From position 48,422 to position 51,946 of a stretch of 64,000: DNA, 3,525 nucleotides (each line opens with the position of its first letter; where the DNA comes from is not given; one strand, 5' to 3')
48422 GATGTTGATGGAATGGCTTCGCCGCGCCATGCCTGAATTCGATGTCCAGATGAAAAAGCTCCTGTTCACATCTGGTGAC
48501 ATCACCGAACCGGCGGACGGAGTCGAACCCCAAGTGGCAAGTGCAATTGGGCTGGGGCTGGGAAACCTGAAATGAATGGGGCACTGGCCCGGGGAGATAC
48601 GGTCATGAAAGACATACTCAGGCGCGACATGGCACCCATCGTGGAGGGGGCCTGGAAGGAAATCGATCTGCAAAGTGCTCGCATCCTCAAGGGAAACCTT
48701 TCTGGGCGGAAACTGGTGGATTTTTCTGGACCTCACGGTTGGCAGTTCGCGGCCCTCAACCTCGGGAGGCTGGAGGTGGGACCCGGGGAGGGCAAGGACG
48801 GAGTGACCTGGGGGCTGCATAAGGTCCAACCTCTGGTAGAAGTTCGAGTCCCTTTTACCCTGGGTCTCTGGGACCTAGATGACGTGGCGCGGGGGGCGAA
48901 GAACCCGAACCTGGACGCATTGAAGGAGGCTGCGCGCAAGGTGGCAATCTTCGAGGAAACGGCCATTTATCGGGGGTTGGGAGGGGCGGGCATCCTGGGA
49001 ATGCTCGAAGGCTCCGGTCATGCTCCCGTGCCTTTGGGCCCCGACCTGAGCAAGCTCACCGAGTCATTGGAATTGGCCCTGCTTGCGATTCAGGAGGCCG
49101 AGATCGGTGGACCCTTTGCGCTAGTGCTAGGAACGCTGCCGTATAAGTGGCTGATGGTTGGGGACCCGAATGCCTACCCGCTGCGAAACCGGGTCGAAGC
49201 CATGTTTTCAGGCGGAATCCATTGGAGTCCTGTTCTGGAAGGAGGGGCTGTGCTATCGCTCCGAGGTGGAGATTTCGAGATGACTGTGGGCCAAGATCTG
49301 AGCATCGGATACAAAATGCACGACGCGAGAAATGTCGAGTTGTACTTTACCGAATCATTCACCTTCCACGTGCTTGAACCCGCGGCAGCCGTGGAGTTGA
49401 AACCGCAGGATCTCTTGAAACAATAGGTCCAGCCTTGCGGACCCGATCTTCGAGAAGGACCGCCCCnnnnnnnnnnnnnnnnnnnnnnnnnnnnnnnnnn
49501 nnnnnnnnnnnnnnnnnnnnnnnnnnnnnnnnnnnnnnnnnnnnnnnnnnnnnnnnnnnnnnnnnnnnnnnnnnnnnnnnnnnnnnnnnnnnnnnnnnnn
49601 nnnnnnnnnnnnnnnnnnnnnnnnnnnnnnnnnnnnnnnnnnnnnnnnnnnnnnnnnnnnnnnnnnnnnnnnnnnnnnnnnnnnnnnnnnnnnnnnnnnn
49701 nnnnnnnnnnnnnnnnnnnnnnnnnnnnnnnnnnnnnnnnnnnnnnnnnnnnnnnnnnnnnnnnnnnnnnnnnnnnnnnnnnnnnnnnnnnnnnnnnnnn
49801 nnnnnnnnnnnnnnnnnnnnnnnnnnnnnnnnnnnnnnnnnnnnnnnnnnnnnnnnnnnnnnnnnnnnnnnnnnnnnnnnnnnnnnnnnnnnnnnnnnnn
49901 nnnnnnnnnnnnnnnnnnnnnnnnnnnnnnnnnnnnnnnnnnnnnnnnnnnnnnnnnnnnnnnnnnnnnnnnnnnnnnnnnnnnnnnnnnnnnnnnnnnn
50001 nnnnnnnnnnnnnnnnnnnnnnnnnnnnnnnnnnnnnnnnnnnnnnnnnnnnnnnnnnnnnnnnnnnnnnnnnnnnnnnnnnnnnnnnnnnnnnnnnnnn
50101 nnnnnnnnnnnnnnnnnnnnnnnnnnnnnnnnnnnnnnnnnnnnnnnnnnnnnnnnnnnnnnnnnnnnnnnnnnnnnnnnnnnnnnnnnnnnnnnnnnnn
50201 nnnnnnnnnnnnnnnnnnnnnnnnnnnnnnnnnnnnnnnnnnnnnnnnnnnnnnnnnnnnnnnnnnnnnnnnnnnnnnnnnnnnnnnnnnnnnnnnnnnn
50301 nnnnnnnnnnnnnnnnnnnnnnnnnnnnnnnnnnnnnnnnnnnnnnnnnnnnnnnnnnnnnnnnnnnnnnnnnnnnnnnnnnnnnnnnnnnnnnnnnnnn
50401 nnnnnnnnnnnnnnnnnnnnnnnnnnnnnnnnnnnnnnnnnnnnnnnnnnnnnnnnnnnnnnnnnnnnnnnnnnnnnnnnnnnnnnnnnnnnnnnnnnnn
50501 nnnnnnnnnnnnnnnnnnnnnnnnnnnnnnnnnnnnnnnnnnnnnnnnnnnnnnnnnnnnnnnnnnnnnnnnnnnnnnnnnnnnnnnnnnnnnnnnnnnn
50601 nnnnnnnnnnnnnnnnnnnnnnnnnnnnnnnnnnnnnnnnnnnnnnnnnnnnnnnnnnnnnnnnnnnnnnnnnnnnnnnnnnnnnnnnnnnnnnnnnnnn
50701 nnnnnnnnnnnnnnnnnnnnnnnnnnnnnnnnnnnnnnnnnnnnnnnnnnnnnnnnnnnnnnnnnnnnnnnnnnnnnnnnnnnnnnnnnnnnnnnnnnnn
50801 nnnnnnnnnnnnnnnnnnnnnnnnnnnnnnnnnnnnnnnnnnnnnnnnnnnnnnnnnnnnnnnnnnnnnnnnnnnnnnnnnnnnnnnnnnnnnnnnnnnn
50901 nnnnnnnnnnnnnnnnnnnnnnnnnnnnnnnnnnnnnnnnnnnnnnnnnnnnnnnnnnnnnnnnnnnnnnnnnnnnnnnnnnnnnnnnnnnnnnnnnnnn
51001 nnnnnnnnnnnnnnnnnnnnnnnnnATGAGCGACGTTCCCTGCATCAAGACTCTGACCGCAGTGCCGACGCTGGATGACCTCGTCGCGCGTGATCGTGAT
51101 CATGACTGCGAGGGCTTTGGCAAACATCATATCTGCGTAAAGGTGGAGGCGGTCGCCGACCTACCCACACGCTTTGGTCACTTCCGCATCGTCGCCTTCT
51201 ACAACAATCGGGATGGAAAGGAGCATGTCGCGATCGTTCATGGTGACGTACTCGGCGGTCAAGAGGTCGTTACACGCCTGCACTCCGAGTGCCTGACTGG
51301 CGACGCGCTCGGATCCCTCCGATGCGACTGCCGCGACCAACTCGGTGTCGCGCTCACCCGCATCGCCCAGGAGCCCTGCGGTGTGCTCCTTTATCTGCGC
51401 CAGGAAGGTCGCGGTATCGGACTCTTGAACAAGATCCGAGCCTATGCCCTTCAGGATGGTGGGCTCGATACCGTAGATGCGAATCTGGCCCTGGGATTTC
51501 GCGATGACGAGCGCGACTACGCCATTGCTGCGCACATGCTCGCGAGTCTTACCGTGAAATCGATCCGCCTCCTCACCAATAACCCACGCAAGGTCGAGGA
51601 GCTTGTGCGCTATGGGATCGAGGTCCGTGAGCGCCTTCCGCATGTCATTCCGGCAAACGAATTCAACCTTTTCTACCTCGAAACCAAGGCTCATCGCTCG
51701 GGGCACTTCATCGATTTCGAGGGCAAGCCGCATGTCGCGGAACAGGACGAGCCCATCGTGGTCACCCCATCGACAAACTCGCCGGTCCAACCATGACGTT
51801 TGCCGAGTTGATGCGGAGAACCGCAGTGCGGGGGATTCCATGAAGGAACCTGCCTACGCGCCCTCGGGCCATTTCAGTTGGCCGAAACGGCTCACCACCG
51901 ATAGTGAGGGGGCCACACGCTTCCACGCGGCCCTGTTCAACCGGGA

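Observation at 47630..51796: Candidate five-gene flavin-linked iron nanocompartment: SOD-Flp-encapsulin-Rieske/FAD reductase-RibA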

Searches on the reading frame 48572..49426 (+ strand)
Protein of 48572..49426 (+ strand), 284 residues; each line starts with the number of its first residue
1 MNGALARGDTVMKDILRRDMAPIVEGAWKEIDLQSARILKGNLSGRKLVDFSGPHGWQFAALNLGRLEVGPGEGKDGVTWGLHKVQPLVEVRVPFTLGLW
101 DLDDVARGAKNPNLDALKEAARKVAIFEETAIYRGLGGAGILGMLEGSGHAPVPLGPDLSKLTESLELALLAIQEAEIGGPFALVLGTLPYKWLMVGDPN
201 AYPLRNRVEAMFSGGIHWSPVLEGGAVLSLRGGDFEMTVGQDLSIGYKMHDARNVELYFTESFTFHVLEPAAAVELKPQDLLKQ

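Call 3: search_protein_families(library=pfam, proteins=[window:48572-49426:+], max_evalue=0.001)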
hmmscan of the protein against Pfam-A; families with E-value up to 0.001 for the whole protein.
window:48572-49426:+ (284 aa): 1 family
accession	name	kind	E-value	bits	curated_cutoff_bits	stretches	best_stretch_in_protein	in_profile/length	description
PF04454.18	Linocin_M18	-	1.9e-76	257.1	24.3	1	14-264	2-253/253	Encapsulating protein for peroxidase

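Call 4: search_protein_families(library=ncbifam, proteins=[window:48572-49426:+], max_evalue=0.001)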
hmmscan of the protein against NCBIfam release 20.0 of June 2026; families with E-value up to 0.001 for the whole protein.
window:48572-49426:+ (284 aa): 1 family
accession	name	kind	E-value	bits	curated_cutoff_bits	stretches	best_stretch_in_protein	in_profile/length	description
NF041155.2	encap_f1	equivalog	1.3e-78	264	100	1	16-276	1-261/261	family 1 encapsulin nanocompartment shell protein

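Call 9: search_solved_structures(query=window:48572-49426:+, show_alignments=3)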
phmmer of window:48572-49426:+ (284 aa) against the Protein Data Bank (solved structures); distinct sequences matched with E-value up to 0.001: 35.
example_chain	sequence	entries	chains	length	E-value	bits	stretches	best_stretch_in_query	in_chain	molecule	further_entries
7odw_A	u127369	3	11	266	2e-67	230.8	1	14-277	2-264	Linocin_M18 bacteriocin protein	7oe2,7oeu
9ry4_A0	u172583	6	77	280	2.7e-61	210.7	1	14-277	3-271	Type 1 encapsulin shell protein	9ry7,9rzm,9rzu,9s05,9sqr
7lik_A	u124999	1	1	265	9.8e-59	202.3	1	14-277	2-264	Maritimacin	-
7lij_A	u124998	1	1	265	9.8e-59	202.3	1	14-277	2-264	Maritimacin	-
7k5w_A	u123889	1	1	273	1.1e-58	202.2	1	14-277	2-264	Maritimacin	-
3dkt_A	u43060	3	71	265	1.3e-58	201.9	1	14-277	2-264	Maritimacin | Type 1 encapsulin shell protein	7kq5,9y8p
7mu1_A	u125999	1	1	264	1.5e-58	201.7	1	14-277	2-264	Maritimacin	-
8u50_A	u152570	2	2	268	5.6e-58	199.9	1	16-279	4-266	Klebsiella pneumoniae family 1 encapsulin shell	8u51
7lil_A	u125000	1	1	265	1.7e-57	198.3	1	14-277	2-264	Maritimacin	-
9fn9_A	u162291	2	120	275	4.5e-57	196.9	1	16-279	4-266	29 kDa antigen Cfp29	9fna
7boj_A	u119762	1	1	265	1.2e-56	195.5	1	16-278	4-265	29 kDa antigen Cfp29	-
7lis_A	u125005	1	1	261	1.3e-55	192.1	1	14-277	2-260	Maritimacin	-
7lii_A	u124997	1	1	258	7.8e-55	189.5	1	14-277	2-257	Maritimacin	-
6wkv_A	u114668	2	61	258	1.6e-54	188.5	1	14-277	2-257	Encapsulin | Maritimacin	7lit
7lim_A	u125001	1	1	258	1.7e-54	188.5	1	14-277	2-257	Maritimacin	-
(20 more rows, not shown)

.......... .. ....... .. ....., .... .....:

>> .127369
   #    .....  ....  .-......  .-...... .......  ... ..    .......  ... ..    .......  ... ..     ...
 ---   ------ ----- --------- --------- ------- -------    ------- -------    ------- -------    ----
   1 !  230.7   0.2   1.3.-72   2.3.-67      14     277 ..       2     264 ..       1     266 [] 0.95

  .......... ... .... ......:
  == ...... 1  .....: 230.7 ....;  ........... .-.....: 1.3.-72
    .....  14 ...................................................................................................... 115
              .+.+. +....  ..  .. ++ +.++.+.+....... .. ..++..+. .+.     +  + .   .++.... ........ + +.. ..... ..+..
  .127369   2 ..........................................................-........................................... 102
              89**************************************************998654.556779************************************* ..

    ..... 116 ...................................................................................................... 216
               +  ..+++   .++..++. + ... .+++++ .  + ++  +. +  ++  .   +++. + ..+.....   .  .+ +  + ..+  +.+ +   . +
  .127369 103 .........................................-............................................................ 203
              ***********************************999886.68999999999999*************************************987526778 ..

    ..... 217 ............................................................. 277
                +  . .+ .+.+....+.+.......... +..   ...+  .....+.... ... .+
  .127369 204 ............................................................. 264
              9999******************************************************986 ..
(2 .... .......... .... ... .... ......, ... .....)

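Call 16: find_homologous_proteins(query=window:48572-49426:+, max_evalue=1e-30)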
Query window:48572-49426:+ (284 aa): 5540 proteins with E <= 1e-30 among 8000 candidates; the best 120 are listed.
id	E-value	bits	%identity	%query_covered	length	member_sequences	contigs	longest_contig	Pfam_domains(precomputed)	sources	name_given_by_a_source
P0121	9.2e-179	611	100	96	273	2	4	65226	PF04454.19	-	-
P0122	5.7e-148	510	83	96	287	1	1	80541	PF04454.19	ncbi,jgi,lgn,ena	-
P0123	1.8e-146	505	82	96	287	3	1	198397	PF04454.19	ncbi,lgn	-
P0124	1.6e-145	502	83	95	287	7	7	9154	PF04454.19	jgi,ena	-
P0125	5.7e-145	500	84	94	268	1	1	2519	PF04454.19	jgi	jgi:uncharacterized linocin/CFP29 family protein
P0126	1.0e-144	499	81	94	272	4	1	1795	PF04454.19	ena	-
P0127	4.4e-143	494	81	94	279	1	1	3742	PF04454.19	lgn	-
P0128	5.0e-143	494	80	95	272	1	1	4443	PF04454.19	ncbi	-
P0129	7.8e-143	493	80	94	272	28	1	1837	PF04454.19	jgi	jgi:uncharacterized linocin/CFP29 family protein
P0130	1.8e-142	492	81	94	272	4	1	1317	PF04454.19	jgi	-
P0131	6.1e-142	490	81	94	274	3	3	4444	PF04454.19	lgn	-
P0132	1.8e-141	489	82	94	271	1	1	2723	PF04454.19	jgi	jgi:uncharacterized linocin/CFP29 family protein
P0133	1.2e-140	486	80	94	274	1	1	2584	PF04454.19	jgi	-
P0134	2.2e-140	485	80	94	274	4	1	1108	PF04454.19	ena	-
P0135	2.3e-140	485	80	94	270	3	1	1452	PF04454.19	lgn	-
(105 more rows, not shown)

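Call 18: find_related_loci(query=A1, collection=genome_contigs, flank=10000)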
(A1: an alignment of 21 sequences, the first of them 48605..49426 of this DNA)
Query A1 (273 aa) in genome_contigs; peptide patterns used: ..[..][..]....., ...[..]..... (x = any residue, [..] = any of these).
483 stretches matched a pattern; 435 encode a relative of the query (tblastn E <= 1e-3); the best 80 are kept; 80 distinct loci.
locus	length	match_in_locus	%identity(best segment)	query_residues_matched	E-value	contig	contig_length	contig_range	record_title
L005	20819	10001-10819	83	1-273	6e-151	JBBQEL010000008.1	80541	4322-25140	MAG: Holophagales bacterium isolate Co_metawrap_1102 Cmw_1102_k141_28070261_length_80541_cov_11.9989, whole genome shotg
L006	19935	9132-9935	83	1-268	2e-150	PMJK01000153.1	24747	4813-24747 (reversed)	MAG: Holophagaceae bacterium isolate fen_302 73.20120600_E2D.81_contig_18596, whole genome shotgun sequence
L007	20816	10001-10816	82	1-272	7e-150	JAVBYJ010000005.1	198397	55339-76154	MAG: Geothrix sp. isolate GS30 30, whole genome shotgun sequence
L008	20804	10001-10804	79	1-268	3e-141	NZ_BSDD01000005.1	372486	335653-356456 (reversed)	Geothrix rubra strain Red803 sequence05, whole genome shotgun sequence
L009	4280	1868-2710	78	1-272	1e-143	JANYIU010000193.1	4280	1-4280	MAG: Holophagaceae bacterium isolate GL140_3_metabinner_144_sub GL140_3_k141_1782213, whole genome shotgun sequence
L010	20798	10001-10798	79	1-266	9e-140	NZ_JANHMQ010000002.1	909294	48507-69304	Geothrix fuzhouensis strain SG12 Scaffold2, whole genome shotgun sequence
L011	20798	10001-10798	79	1-266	7e-139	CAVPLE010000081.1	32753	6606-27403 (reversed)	MAG: uncultured Holophagaceae bacterium isolate MFD10097.bin.1.10 genome assembly, contig: contig_20239, whole genome sh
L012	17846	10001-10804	78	1-268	1e-138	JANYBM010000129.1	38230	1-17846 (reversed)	MAG: Holophagaceae bacterium isolate GL140_6_metabat_10 GL140_6_k141_1375984, whole genome shotgun sequence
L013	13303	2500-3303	78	1-268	3e-138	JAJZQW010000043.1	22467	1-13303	MAG: Acidobacteria bacterium isolate SKS1.bin65 NODE_4040_length_22467_cov_2.311415, whole genome shotgun sequence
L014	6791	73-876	76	1-268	1e-136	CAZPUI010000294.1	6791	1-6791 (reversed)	MAG TPA_asm: uncultured Solibacteraceae bacterium isolate SRP302447_co3_52 genome assembly, contig: NODE_32602_length_67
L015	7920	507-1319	75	1-271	1e-135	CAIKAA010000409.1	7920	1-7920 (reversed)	MAG: uncultured Fibrobacteres bacterium isolate AlinenLipids_bin-2509 genome assembly, contig: bin-2509:409/600, whole g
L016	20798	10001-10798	77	1-266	1e-134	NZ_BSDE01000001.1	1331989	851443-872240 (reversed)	Geothrix limicola strain Red804 sequence01, whole genome shotgun sequence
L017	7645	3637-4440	75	1-268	4e-134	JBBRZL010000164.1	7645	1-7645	MAG: Holophagales bacterium isolate metawrap_la5_46 metawrap_la5_46_K_1425703_L_7645_cov_16.0000, whole genome shotgun s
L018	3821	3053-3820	78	1-256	1e-136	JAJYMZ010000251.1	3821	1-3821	MAG: Acidobacteria bacterium isolate DBS2-4.bin22 NODE_43019_length_3821_cov_1.06714, whole genome shotgun sequence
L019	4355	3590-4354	75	1-255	4e-131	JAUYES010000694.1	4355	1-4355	MAG: Holophaga sp. isolate C21_concoct.bin.29_sub C21_k141_102327, whole genome shotgun sequence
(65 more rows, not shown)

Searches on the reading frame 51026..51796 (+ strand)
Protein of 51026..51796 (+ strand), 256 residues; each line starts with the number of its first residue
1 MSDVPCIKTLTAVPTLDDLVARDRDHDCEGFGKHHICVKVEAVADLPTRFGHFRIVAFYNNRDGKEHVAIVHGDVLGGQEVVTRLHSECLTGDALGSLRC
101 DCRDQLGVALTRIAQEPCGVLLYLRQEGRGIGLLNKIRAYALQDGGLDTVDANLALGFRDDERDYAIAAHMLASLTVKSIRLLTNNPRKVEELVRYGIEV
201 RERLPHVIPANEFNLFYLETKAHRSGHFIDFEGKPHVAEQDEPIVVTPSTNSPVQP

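Call 3: search_protein_families(library=pfam, proteins=[window:51026-51796:+], max_evalue=0.001)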
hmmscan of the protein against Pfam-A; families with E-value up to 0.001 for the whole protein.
window:51026-51796:+ (256 aa): 1 family
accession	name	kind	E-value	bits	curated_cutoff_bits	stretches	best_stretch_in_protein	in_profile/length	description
PF00925.25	GTP_cyclohydro2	-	1.2e-67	227.1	23.3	1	43-205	5-165/165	GTP cyclohydrolase II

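Call 4: search_protein_families(library=ncbifam, proteins=[window:51026-51796:+], max_evalue=0.001)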
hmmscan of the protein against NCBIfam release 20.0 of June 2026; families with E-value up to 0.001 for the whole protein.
window:51026-51796:+ (256 aa): 9 families
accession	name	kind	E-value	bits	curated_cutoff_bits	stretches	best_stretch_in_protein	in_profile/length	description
NF006806.0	PRK09319.1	equivalog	5.4e-82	276.2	764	1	37-237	215-417/561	bifunctional 3,4-dihydroxy-2-butanone-4-phosphate synthase/GTP cyclohydrolase II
NF001591.0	PRK00393.1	subfamily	7.7e-81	270.2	148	1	38-231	4-196/199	GTP cyclohydrolase II RibA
NF006803.0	PRK09311.1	equivalog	6.1e-79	265.7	569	1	34-234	208-409/417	bifunctional 3,4-dihydroxy-2-butanone-4-phosphate synthase/GTP cyclohydrolase II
TIGR00505.1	ribA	equivalog_domain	6.1e-74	247.7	205.85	1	42-229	4-191/191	GTP cyclohydrolase II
NF006805.0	PRK09318.1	equivalog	2.1e-73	247.5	486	1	31-233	185-384/387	bifunctional 3,4-dihydroxy-2-butanone-4-phosphate synthase/GTP cyclohydrolase II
NF006456.0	PRK08815.1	equivalog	1.1e-57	196.1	464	1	56-233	192-369/376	GTP cyclohydrolase II RibA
NF010626.1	PRK14019.1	equivalog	3.5e-17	62.4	513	1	42-202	209-359/364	bifunctional 3,4-dihydroxy-2-butanone-4-phosphate synthase/GTP cyclohydrolase II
NF005536.0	PRK07198.1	equivalog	2.9e-08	32.9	403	1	80-205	239-375/419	GTP cyclohydrolase II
NF009132.0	PRK12485.1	equivalog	1.1e-07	31.3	693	1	43-205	211-366/369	bifunctional 3,4-dihydroxy-2-butanone-4-phosphate synthase/GTP cyclohydrolase II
